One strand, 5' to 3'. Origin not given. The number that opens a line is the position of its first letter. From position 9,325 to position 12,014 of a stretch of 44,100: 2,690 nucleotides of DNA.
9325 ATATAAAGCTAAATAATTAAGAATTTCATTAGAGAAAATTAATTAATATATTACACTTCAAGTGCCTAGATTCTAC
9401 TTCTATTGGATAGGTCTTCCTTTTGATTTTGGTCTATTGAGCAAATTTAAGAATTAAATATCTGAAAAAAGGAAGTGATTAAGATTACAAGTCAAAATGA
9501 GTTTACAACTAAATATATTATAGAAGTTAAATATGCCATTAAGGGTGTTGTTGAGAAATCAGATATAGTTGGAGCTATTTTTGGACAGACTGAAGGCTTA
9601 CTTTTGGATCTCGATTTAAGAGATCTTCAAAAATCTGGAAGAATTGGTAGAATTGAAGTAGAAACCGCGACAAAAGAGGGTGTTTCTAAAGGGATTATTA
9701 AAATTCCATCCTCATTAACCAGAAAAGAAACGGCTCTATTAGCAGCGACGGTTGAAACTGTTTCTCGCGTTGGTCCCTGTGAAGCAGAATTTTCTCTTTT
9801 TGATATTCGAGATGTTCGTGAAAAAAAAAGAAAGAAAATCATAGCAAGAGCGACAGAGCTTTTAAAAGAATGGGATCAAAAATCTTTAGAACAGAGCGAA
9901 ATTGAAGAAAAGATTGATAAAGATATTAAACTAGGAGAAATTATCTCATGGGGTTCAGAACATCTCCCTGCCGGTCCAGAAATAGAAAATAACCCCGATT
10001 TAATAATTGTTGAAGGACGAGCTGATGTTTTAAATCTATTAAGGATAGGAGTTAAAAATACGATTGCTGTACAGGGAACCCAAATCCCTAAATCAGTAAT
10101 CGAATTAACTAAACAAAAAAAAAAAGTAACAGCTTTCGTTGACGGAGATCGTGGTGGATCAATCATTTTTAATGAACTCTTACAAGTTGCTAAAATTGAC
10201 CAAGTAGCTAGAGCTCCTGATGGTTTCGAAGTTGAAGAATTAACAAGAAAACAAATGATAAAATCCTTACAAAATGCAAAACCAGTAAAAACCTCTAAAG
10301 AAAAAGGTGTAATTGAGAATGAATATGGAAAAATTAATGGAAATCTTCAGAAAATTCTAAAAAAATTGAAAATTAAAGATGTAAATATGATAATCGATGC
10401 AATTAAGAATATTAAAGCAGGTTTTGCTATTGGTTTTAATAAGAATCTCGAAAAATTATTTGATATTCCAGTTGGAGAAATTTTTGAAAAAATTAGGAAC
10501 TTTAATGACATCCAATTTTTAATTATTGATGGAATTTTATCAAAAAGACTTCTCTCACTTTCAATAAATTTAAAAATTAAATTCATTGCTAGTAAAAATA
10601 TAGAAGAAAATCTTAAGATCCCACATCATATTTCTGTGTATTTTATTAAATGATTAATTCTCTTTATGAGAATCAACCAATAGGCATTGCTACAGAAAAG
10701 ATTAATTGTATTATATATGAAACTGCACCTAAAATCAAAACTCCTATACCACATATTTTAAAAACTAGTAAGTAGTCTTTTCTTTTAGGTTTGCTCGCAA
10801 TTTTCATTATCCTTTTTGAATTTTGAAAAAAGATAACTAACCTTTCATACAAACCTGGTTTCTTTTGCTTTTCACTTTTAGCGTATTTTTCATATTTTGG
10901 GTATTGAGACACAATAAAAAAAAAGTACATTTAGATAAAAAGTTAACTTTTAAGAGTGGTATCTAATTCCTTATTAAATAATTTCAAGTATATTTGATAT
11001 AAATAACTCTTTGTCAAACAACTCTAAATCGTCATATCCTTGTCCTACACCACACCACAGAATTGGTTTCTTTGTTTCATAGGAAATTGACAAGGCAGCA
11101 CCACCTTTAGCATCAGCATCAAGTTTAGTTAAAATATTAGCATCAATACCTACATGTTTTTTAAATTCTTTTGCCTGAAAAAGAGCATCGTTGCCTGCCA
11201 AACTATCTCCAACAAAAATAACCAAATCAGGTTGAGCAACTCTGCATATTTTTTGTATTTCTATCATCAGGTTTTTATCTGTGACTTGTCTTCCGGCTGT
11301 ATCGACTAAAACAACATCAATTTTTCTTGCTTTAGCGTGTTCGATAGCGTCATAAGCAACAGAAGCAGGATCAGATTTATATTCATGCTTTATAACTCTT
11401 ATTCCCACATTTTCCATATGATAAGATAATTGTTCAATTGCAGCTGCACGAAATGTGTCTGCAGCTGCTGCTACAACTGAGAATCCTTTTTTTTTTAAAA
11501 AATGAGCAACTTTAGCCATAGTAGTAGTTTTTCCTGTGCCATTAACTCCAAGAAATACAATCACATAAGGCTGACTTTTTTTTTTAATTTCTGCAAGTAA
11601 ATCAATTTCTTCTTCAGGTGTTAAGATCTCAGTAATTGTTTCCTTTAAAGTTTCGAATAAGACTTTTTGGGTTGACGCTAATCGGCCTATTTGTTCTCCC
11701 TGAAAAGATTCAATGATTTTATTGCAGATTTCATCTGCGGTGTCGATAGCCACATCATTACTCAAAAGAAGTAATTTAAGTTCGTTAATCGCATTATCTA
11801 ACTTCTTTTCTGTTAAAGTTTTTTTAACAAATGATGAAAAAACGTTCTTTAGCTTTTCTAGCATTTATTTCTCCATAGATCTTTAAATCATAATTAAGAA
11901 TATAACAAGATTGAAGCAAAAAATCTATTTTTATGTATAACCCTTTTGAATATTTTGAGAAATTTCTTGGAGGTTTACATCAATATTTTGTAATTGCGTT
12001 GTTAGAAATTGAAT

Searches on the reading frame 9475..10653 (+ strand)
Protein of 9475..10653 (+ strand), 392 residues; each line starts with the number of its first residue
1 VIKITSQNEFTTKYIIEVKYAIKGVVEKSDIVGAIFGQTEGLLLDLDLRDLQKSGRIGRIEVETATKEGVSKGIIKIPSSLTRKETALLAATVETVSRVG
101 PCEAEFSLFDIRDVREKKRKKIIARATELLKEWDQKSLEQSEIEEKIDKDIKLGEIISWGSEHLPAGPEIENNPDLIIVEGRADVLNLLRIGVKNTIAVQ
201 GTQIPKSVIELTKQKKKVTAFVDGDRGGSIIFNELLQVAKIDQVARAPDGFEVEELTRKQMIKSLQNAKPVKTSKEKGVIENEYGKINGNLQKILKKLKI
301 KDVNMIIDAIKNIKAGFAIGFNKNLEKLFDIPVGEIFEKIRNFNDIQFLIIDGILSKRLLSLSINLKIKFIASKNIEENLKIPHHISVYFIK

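Call 66: search_protein_families(library=pfam, proteins=[window:9475-10653:+], max_evalue=0.00001)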
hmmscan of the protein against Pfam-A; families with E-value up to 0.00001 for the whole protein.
window:9475-10653:+ (392 aa): 3 families
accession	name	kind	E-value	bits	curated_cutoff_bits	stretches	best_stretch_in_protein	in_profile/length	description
PF13662.12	Toprim_4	-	5.3e-10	39.8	25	1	176-237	3-72/85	Toprim domain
PF13155.12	Toprim_2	-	6.6e-08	33.3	22.1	1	177-240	1-67/88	Toprim-like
PF01751.28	Toprim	-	1.8e-07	31.7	23.1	1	176-246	2-86/96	Toprim domain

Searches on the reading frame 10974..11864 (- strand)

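Call 66: search_protein_families(library=pfam, proteins=[window:10974-11864:-], max_evalue=0.00001)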
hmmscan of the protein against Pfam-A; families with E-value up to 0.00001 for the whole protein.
window:10974-11864:- (296 aa): 6 families
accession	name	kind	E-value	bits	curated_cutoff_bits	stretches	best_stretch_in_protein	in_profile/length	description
PF00448.28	SRP54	-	1.6e-74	250.3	22.7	1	99-293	1-195/196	SRP54-type protein, GTPase domain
PF02881.24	SRP54_N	-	8.5e-11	42.4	22.4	1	3-73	3-75/75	SRP54-type protein, helical bundle domain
PF13604.12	AAA_30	-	1.5e-10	41.6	27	1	97-221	16-125/191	AAA domain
PF02702.23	KdpD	-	7e-07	29.3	26.1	1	103-193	7-94/210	Osmosensitive K+ channel His kinase sensor domain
PF13207.12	AAA_17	-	1.2e-06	29.3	27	1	105-218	1-108/136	AAA domain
PF13245.12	AAA_19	-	4e-06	27.5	25.1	1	94-221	6-126/134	AAA domain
